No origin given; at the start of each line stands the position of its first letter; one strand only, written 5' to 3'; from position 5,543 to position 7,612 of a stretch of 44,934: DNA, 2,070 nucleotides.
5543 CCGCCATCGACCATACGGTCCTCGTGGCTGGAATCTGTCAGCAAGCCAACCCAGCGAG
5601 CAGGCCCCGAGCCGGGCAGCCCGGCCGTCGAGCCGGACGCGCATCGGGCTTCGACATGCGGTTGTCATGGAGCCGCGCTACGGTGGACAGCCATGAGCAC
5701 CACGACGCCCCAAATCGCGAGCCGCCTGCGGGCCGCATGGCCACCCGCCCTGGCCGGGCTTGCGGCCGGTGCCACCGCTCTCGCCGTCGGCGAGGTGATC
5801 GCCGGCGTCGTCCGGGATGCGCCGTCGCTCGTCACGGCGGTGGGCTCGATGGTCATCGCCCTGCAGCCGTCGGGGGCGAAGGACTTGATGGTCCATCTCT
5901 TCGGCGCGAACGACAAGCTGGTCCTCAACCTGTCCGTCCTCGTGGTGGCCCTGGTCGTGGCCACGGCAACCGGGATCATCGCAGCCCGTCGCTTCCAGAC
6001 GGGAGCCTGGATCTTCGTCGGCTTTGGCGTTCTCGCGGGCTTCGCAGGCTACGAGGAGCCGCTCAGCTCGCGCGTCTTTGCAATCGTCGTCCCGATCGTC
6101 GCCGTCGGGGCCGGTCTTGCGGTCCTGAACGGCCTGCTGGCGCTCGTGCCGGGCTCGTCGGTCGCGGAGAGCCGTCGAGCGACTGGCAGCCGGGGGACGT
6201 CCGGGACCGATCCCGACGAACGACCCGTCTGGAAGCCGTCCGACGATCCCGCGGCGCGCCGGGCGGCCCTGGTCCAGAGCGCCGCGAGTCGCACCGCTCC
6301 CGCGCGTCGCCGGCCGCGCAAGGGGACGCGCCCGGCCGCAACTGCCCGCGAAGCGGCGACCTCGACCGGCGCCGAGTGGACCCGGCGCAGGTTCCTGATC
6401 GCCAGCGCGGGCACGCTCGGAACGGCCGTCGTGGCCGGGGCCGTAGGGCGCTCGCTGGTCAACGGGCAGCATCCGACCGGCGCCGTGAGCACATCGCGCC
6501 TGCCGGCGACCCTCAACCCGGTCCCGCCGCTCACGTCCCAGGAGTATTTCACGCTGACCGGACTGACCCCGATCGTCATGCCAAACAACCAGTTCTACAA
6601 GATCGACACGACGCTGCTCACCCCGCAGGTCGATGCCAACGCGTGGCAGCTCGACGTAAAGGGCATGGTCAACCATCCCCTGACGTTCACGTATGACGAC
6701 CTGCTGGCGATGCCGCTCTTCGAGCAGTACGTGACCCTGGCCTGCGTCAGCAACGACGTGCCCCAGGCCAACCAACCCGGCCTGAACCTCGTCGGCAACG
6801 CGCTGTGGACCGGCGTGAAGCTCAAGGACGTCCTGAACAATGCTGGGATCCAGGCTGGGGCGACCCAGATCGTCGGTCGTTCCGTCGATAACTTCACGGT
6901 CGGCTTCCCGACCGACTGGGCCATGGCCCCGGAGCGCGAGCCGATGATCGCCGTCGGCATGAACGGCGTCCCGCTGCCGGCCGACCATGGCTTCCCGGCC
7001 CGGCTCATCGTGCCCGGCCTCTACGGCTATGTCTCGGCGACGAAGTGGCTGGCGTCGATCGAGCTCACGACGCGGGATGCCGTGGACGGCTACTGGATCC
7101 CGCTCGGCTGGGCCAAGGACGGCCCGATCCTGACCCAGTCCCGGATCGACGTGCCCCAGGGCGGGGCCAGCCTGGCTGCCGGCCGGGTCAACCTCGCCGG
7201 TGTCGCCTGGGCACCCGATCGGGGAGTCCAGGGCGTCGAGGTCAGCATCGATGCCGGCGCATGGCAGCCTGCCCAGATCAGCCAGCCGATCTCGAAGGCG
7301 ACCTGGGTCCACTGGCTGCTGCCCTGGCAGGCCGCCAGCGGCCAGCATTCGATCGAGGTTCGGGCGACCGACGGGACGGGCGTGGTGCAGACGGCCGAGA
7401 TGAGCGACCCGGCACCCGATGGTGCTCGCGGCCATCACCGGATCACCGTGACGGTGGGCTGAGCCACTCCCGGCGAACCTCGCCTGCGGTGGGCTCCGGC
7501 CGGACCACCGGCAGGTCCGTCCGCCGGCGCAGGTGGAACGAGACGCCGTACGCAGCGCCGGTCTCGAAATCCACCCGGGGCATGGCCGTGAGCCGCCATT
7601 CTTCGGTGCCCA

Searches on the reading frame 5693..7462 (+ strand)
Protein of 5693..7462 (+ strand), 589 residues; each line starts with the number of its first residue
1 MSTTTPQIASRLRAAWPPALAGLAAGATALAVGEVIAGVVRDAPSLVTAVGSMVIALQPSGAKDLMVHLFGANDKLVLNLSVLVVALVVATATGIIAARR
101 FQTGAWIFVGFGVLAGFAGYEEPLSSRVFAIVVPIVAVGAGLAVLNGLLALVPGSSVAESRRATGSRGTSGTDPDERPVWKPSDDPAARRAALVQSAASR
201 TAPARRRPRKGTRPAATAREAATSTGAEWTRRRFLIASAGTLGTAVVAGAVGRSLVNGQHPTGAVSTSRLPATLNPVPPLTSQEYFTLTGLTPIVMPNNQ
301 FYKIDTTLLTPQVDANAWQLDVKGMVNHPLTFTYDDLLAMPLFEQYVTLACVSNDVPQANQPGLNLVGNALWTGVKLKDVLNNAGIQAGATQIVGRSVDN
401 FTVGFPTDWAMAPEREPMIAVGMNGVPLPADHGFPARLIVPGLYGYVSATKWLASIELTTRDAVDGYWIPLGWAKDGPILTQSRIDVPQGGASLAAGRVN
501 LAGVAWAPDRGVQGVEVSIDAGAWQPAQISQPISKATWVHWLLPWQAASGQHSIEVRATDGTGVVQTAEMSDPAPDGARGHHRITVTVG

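Call 10: search_protein_families(library=pfam, proteins=[window:5693-7462:+])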
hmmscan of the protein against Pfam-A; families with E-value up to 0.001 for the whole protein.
window:5693-7462:+ (589 aa): 2 families
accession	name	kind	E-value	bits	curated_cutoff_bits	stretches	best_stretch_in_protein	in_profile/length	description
PF00174.25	Oxidored_molyb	-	3.9e-45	153.9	24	1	310-468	4-169/169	Oxidoreductase molybdopterin binding domain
PF03404.22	Mo-co_dimer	-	0.00057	20.3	22.7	0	493-570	21-118/138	Mo-co oxidoreductase dimerisation domain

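Call 11: find_encoding_contigs(protein=window:5693-7459:+, flank=10000, max_places=6)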
Protein window:5693-7459:+ (589 aa): no gene with exactly this product is on record in the collection.

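Call 12: find_homologous_proteins(query=window:5693-7459:+, max_evalue=1e-30)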
Query window:5693-7459:+ (589 aa): 7821 proteins with E <= 1e-30 among 8000 candidates; the best 120 are listed.
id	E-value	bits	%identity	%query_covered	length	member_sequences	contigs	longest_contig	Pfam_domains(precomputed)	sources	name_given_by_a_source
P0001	0.0e+0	1294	100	100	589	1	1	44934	PF00174.26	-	-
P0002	0.0e+0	1091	84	99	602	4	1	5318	PF00174.26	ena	-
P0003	0.0e+0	1087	82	100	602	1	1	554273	PF00174.26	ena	-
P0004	0.0e+0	1084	83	100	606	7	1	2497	PF00174.26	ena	-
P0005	0.0e+0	1082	84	99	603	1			PF00174.26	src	-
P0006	0.0e+0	1075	83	99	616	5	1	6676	PF00174.26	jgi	jgi:DMSO/TMAO reductase YedYZ molybdopterin-dependent catalytic subunit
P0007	0.0e+0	1071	84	99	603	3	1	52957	PF00174.26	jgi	jgi:DMSO/TMAO reductase YedYZ molybdopterin-dependent catalytic subunit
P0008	0.0e+0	1068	82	99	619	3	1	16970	PF00174.26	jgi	jgi:DMSO/TMAO reductase YedYZ molybdopterin-dependent catalytic subunit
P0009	0.0e+0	1063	81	99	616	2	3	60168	PF00174.26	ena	-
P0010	0.0e+0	1033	79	99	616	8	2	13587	PF00174.26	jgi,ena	-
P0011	0.0e+0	1031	80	99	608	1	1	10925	PF00174.26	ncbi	ncbi:MAG TPA: molybdopterin-dependent oxidoreductase [Candidatus Limnocylindrales bacterium]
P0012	0.0e+0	1021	80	98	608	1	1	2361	PF00174.26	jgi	jgi:DMSO/TMAO reductase YedYZ molybdopterin-dependent catalytic subunit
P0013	0.0e+0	1021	80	98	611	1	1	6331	PF00174.26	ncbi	ncbi:MAG: molybdopterin-dependent oxidoreductase [Candidatus Limnocylindrales bacterium]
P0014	4.8e-296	1001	78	99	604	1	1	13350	PF00174.26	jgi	-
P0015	6.9e-292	988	78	99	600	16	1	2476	PF00174.26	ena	-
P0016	1.2e-291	987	77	99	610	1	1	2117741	PF00174.26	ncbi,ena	-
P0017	6.9e-290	981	77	99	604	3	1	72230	PF00174.26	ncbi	-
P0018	7.6e-290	981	76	99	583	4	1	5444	PF00174.26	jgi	jgi:DMSO/TMAO reductase YedYZ molybdopterin-dependent catalytic subunit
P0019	9.2e-289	977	78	99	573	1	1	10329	PF00174.26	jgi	jgi:DMSO/TMAO reductase YedYZ molybdopterin-dependent catalytic subunit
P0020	6.4e-287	971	78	95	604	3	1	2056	PF00174.26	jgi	-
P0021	4.6e-286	968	76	99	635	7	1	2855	PF00174.26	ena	-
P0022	1.3e-284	964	74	99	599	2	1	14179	PF00174.26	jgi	jgi:DMSO/TMAO reductase YedYZ molybdopterin-dependent catalytic subunit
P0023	3.3e-283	959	75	98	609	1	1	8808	PF00174.26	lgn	-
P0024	3.5e-278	942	75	93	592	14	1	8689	PF00174.26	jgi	jgi:DMSO/TMAO reductase YedYZ molybdopterin-dependent catalytic subunit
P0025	8.4e-274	928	74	100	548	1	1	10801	PF00174.26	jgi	jgi:DMSO/TMAO reductase YedYZ molybdopterin-dependent catalytic subunit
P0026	1.2e-273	927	75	94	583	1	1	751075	PF00174.26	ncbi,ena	-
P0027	2.2e-271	920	77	97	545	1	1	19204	PF00174.26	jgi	jgi:DMSO/TMAO reductase YedYZ molybdopterin-dependent catalytic subunit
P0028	2.4e-269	913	75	99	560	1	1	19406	PF00174.26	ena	-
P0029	5.0e-269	912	74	95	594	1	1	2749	PF00174.26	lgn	-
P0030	1.4e-268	911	74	98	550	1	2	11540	PF00174.26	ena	-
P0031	2.4e-264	897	73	99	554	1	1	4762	PF00174.26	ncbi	-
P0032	4.8e-262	889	-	-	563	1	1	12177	PF00174.26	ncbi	-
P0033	5.6e-210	717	61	99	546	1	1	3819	PF00174.26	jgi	jgi:DMSO/TMAO reductase YedYZ molybdopterin-dependent catalytic subunit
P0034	3.4e-207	708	73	61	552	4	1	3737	PF00174.26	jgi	jgi:DMSO/TMAO reductase YedYZ molybdopterin-dependent catalytic subunit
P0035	1.6e-206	706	73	61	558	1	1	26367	PF00174.26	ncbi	-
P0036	2.7e-206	705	61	97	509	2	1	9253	PF00174.26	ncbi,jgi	ncbi:MAG TPA: molybdopterin-dependent oxidoreductase [Candidatus Limnocylindrales bacterium]|jgi:DMS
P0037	5.0e-206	704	58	99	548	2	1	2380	PF00174.26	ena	-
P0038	7.9e-206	703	62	98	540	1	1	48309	PF00174.26,PF17957.8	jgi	jgi:DMSO/TMAO reductase YedYZ molybdopterin-dependent catalytic subunit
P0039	9.0e-206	703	61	98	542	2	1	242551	PF00174.26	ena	-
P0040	1.0e-205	703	61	95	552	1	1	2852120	PF00174.26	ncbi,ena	-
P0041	1.8e-205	702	70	64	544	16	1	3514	PF00174.26,PF17957.8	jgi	-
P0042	3.1e-205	701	60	94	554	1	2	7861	PF00174.26,PF17957.8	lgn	-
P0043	4.9e-205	701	73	61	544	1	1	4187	PF00174.26,PF17957.8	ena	-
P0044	5.1e-205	701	73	61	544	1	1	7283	PF00174.26,PF17957.8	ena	-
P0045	5.1e-205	701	73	61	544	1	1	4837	PF00174.26,PF17957.8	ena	-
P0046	5.5e-205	701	72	61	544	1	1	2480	PF00174.26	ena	-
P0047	5.8e-205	701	72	61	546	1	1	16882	PF00174.26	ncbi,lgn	-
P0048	9.6e-205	700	58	98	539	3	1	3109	PF00174.26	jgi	-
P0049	9.6e-205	700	70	64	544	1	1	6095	PF00174.26,PF17957.8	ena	-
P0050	1.7e-204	699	73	61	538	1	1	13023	PF00174.26,PF17957.8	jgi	jgi:DMSO/TMAO reductase YedYZ molybdopterin-dependent catalytic subunit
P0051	2.0e-204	699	73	61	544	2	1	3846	PF00174.26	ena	-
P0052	2.1e-204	699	59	97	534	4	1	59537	PF00174.26,PF17957.8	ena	-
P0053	2.8e-204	698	84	61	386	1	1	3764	PF00174.26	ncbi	ncbi:MAG: molybdopterin-dependent oxidoreductase, partial [Candidatus Limnocylindrales bacterium]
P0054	3.1e-204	698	73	61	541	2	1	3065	PF00174.26,PF17957.8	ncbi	-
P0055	6.6e-204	697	60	98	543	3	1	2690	PF00174.26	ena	-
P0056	6.7e-204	697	70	65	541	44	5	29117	PF00174.26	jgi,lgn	jgi:DMSO/TMAO reductase YedYZ molybdopterin-dependent catalytic subunit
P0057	6.7e-204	697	73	61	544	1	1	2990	PF00174.26,PF17957.8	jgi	-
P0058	7.1e-204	697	73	61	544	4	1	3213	PF00174.26,PF17957.8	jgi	jgi:DMSO/TMAO reductase YedYZ molybdopterin-dependent catalytic subunit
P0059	7.3e-204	697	60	98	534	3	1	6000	PF00174.26,PF17957.8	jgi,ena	-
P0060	1.0e-203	696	73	61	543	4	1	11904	PF00174.26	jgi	-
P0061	1.7e-203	696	58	95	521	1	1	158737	PF00174.26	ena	-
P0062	2.2e-203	695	73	61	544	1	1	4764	PF00174.26,PF17957.8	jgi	-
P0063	2.3e-203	695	73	62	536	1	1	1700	PF00174.26,PF17957.8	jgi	jgi:DMSO/TMAO reductase YedYZ molybdopterin-dependent catalytic subunit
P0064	2.7e-203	695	73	61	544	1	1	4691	PF00174.26,PF17957.8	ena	-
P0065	4.4e-203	694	61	97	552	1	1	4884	PF00174.26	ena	-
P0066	4.9e-203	694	59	97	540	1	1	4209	PF00174.26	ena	-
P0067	6.0e-203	694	59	97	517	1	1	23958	PF00174.26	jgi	-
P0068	6.6e-203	694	62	94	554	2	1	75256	PF00174.26,PF17957.8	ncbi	-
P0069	8.3e-203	693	60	95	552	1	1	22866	PF00174.26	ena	-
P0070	8.5e-203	693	56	99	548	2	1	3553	PF00174.26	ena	-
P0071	1.0e-202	693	72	61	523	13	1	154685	PF00174.26,PF17957.8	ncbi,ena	-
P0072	1.1e-202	693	71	61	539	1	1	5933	PF00174.26,PF17957.8,PF03404.23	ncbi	-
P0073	1.9e-202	692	72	61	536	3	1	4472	PF00174.26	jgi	jgi:DMSO/TMAO reductase YedYZ molybdopterin-dependent catalytic subunit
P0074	2.1e-202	692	60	97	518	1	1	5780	PF00174.26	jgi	jgi:DMSO/TMAO reductase YedYZ molybdopterin-dependent catalytic subunit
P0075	2.5e-202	692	72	61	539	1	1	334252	PF00174.26,PF17957.8,PF03404.23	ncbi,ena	-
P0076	2.9e-202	692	72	61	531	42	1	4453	PF00174.26,PF17957.8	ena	-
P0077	3.4e-202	691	71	63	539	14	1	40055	PF00174.26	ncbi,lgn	-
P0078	5.5e-202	691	59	95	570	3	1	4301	PF00174.26,PF03404.23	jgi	jgi:DMSO/TMAO reductase YedYZ molybdopterin-dependent catalytic subunit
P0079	5.5e-202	691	60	94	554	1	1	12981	PF00174.26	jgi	jgi:DMSO/TMAO reductase YedYZ molybdopterin-dependent catalytic subunit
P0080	7.5e-202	690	72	61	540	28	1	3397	PF00174.26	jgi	jgi:DMSO/TMAO reductase YedYZ molybdopterin-dependent catalytic subunit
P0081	8.3e-202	690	61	94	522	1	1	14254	PF00174.26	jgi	jgi:DMSO/TMAO reductase YedYZ molybdopterin-dependent catalytic subunit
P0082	9.6e-202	690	58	98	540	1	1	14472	PF00174.26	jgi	jgi:DMSO/TMAO reductase YedYZ molybdopterin-dependent catalytic subunit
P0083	1.5e-201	689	72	61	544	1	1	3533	PF00174.26,PF17957.8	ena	-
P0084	2.3e-201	689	72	61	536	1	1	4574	PF00174.26,PF17957.8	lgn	-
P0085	1.4e-200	686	61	97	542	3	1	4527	PF00174.26,PF17957.8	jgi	jgi:DMSO/TMAO reductase YedYZ molybdopterin-dependent catalytic subunit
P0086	1.4e-200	686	72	61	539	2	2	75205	PF00174.26,PF17957.8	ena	-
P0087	2.7e-200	685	72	63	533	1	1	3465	PF00174.26,PF17957.8,PF03404.23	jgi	jgi:DMSO/TMAO reductase YedYZ molybdopterin-dependent catalytic subunit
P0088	3.0e-200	685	71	62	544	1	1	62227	PF00174.26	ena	-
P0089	4.0e-200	685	61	97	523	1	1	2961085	PF00174.26,PF17957.8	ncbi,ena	-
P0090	6.2e-200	684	60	97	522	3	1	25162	PF00174.26,PF17957.8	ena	-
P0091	1.0e-199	683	58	99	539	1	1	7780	PF00174.26,PF17957.8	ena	-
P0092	1.3e-199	683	60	98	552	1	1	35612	PF00174.26,PF17957.8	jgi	jgi:DMSO/TMAO reductase YedYZ molybdopterin-dependent catalytic subunit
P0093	1.6e-199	683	72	61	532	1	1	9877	PF00174.26,PF17957.8,PF03404.23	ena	-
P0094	1.6e-199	683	59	98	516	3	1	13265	PF00174.26,PF17957.8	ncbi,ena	-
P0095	1.6e-199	683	58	100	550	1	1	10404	PF00174.26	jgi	jgi:DMSO/TMAO reductase YedYZ molybdopterin-dependent catalytic subunit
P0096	8.6e-199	680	58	98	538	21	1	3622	PF00174.26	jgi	jgi:DMSO/TMAO reductase YedYZ molybdopterin-dependent catalytic subunit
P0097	1.1e-198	680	58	94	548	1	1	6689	PF00174.26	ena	-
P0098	1.2e-198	680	58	98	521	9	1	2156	PF00174.26,PF17957.8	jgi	jgi:DMSO/TMAO reductase YedYZ molybdopterin-dependent catalytic subunit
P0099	1.2e-198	680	60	98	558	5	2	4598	PF00174.26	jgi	jgi:DMSO/TMAO reductase YedYZ molybdopterin-dependent catalytic subunit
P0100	1.7e-198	679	57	99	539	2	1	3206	PF00174.26,PF17957.8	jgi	-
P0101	1.9e-198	679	72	61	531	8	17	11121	PF00174.26,PF17957.8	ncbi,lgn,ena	-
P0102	2.0e-198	679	59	95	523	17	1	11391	PF00174.26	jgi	jgi:DMSO/TMAO reductase YedYZ molybdopterin-dependent catalytic subunit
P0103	2.0e-198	679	60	93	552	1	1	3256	PF00174.26,PF17957.8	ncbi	-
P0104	2.2e-198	679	74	61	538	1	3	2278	PF00174.26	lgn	-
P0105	2.3e-198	679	58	97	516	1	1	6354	PF00174.26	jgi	jgi:DMSO/TMAO reductase YedYZ molybdopterin-dependent catalytic subunit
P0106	3.5e-198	678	59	98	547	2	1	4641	PF00174.26,PF03404.23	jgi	jgi:DMSO/TMAO reductase YedYZ molybdopterin-dependent catalytic subunit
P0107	3.6e-198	678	56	97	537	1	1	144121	PF00174.26,PF17957.8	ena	-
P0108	6.4e-198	677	58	98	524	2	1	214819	PF00174.26,PF17957.8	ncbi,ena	-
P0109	6.9e-198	677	58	94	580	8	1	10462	PF00174.26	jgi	jgi:DMSO/TMAO reductase YedYZ molybdopterin-dependent catalytic subunit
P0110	9.1e-198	677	73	61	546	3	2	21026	PF00174.26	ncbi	ncbi:MAG: molybdopterin-dependent oxidoreductase [Candidatus Limnocylindrales bacterium]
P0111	1.6e-197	676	70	61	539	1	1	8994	PF00174.26,PF17957.8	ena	-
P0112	2.1e-197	676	70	61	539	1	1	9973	PF00174.26,PF17957.8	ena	-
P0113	3.6e-197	675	61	94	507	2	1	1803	PF00174.26,PF17957.8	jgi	jgi:DMSO/TMAO reductase YedYZ molybdopterin-dependent catalytic subunit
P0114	5.2e-197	674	59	94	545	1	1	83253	PF00174.26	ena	-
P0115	5.6e-197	674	61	97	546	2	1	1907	PF00174.26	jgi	-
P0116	6.1e-197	674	71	61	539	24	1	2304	PF00174.26,PF17957.8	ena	-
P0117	8.3e-197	674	56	94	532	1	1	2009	PF00174.26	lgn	-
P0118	8.5e-197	674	57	98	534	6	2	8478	PF00174.26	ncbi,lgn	-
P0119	8.7e-197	674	58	99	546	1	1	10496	PF00174.26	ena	-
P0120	1.2e-196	673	72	61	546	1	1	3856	PF00174.26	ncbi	ncbi:MAG: molybdopterin-dependent oxidoreductase [Candidatus Limnocylindrales bacterium]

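Call 13: find_encoding_contigs(protein=P0003, flank=6000, max_places=2)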
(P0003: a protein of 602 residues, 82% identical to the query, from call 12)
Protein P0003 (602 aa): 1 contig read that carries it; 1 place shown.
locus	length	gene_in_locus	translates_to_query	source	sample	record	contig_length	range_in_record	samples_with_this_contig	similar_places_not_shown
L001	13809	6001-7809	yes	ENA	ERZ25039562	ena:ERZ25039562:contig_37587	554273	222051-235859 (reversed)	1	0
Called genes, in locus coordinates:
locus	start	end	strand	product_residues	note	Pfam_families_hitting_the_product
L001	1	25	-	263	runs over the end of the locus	-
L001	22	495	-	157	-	PF14347:DUF4399 (weak)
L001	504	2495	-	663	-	PF04234:CopC, PF05425:CopD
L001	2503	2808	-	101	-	-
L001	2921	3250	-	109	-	-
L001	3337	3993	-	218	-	-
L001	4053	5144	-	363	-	PF00672:HAMP, PF26769:HAMP_PhoQ (weak), PF00512:HisKA, PF02518:HATPase_c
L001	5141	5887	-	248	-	PF00072:Response_reg, PF00486:Trans_reg_C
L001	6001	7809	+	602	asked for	PF00174:Oxidored_molyb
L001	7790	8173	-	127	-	-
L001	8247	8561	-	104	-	PF02909:TetR_C_1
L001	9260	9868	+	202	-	PF00005:ABC_tran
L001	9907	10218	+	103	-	-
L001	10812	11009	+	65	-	PF01061:ABC2_membrane (weak)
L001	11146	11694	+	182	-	PF01047:MarR, PF12802:MarR_2, PF13412:HTH_24 (faint)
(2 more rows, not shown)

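Call 14: find_encoding_contigs(protein=P0007, flank=6000, max_places=2)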
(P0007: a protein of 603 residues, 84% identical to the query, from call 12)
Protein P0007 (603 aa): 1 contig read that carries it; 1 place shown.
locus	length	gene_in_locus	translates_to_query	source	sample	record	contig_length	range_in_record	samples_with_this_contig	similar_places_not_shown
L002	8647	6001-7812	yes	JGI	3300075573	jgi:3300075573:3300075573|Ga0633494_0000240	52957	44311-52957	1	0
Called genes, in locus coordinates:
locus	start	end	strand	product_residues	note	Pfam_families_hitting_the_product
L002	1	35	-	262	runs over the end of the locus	-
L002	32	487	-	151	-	-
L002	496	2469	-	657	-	PF04234:CopC, PF05425:CopD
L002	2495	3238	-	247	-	-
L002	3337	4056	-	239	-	-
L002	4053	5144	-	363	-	PF00672:HAMP, PF26769:HAMP_PhoQ (faint), PF00512:HisKA, PF02518:HATPase_c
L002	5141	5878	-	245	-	PF00072:Response_reg, PF00486:Trans_reg_C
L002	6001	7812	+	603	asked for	PF00174:Oxidored_molyb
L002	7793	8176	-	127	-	-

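Call 15: find_encoding_contigs(protein=P0009, flank=6000, max_places=3)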
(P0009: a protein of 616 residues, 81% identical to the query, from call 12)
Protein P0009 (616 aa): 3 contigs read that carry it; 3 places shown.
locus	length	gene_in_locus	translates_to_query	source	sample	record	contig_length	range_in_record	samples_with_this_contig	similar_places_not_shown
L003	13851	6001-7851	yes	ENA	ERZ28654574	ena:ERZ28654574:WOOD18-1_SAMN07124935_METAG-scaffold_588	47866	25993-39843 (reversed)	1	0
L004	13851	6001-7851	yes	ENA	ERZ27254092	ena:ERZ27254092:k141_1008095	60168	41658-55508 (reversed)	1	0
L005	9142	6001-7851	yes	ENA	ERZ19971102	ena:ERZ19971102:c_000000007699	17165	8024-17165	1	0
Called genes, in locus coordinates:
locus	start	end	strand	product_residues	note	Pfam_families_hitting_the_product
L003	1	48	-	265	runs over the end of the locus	-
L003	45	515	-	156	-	PF14347:DUF4399 (faint)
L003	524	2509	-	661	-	PF04234:CopC, PF05425:CopD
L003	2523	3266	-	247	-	-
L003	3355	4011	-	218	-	-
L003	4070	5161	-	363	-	PF00672:HAMP, PF26769:HAMP_PhoQ (weak), PF00512:HisKA, PF02518:HATPase_c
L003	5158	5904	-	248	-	PF00072:Response_reg, PF00486:Trans_reg_C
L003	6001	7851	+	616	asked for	PF00174:Oxidored_molyb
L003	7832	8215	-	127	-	-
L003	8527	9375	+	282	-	-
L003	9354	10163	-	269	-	PF00440:TetR_N (faint), PF02909:TetR_C_1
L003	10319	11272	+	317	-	PF00005:ABC_tran, PF13304:AAA_21 (weak)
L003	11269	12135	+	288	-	PF01061:ABC2_membrane, PF12679:ABC2_membrane_2, PF12698:ABC2_membrane_3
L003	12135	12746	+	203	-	PF01047:MarR, PF12802:MarR_2, PF13412:HTH_24 (faint)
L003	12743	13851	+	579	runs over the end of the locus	PF00664:ABC_membrane, PF00005:ABC_tran, PF02463:SMC_N (faint)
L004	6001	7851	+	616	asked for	PF00174:Oxidored_molyb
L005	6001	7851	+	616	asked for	PF00174:Oxidored_molyb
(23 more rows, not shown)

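Call 16: find_encoding_contigs(protein=P0016, flank=6000, max_places=2)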
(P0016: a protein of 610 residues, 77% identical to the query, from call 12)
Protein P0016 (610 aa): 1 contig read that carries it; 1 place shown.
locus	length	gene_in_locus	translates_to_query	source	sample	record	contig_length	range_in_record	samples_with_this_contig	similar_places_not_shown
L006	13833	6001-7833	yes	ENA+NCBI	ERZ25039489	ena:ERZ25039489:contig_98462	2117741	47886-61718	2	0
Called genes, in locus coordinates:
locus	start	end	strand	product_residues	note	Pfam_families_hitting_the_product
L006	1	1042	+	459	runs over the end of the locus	PF03446:NAD_binding_2 (weak), PF03721:UDPG_MGDP_dh_N, PF00984:UDPG_MGDP_dh, PF03720:UDPG_MGDP_dh_C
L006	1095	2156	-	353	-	PF02585:PIG-L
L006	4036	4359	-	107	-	PF02518:HATPase_c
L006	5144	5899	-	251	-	PF00072:Response_reg, PF00486:Trans_reg_C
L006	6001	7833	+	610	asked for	PF00174:Oxidored_molyb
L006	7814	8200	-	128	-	-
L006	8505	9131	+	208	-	-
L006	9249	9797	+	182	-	-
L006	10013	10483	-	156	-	-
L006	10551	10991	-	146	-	-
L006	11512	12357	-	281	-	PF00664:ABC_membrane, PF00005:ABC_tran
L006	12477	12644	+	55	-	-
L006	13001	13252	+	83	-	-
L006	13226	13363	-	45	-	-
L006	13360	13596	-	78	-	PF00005:ABC_tran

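Call 25: find_encoding_contigs(protein=P0002, flank=6000, max_places=2)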
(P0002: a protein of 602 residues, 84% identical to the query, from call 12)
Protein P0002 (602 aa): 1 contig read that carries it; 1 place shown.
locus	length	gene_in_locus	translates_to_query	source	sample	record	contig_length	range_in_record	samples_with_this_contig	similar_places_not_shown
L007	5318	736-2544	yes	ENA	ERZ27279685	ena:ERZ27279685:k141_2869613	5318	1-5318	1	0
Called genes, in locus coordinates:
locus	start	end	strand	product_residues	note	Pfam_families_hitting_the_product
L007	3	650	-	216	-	?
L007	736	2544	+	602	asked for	PF00174:Oxidored_molyb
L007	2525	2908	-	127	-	-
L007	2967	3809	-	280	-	PF00440:TetR_N (weak), PF02909:TetR_C_1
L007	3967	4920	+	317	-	PF00005:ABC_tran, PF13304:AAA_21 (weak)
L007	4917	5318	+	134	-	?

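Call 26: find_encoding_contigs(protein=P0006, flank=6000, max_places=2)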
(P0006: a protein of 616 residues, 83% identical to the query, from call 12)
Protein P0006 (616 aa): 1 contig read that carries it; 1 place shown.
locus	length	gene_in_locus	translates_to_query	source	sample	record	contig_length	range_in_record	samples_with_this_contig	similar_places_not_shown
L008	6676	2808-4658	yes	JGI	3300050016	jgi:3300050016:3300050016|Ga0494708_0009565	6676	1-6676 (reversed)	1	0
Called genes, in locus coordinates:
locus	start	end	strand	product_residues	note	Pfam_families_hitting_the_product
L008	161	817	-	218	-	-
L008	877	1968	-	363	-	PF00672:HAMP, PF26769:HAMP_PhoQ (weak), PF00512:HisKA, PF02518:HATPase_c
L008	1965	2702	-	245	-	PF00072:Response_reg, PF00486:Trans_reg_C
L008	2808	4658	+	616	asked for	PF00174:Oxidored_molyb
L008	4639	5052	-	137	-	-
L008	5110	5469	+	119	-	-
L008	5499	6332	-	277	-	PF02909:TetR_C_1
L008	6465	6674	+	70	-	?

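Call 27: find_encoding_contigs(protein=P0008, flank=6000, max_places=2)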
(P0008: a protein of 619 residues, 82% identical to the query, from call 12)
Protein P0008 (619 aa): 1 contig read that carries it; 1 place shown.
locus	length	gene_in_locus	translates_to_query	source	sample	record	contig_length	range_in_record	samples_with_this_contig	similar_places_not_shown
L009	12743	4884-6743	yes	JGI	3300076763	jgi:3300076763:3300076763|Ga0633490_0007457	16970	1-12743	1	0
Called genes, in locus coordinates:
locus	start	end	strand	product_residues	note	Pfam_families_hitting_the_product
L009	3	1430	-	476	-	?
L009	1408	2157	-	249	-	-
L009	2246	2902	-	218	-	-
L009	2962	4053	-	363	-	PF00672:HAMP, PF26769:HAMP_PhoQ (weak), PF00512:HisKA, PF02518:HATPase_c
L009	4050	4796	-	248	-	PF00072:Response_reg, PF00486:Trans_reg_C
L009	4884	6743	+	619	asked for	PF00174:Oxidored_molyb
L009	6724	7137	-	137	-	-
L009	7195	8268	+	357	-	-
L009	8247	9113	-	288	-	PF00440:TetR_N (faint), PF02909:TetR_C_1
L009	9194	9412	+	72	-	-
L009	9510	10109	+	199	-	PF12802:MarR_2, PF01047:MarR, PF13412:HTH_24 (faint)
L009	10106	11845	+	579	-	PF00664:ABC_membrane, PF00005:ABC_tran, PF02463:SMC_N (faint)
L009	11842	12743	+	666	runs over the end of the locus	PF00664:ABC_membrane, PF00005:ABC_tran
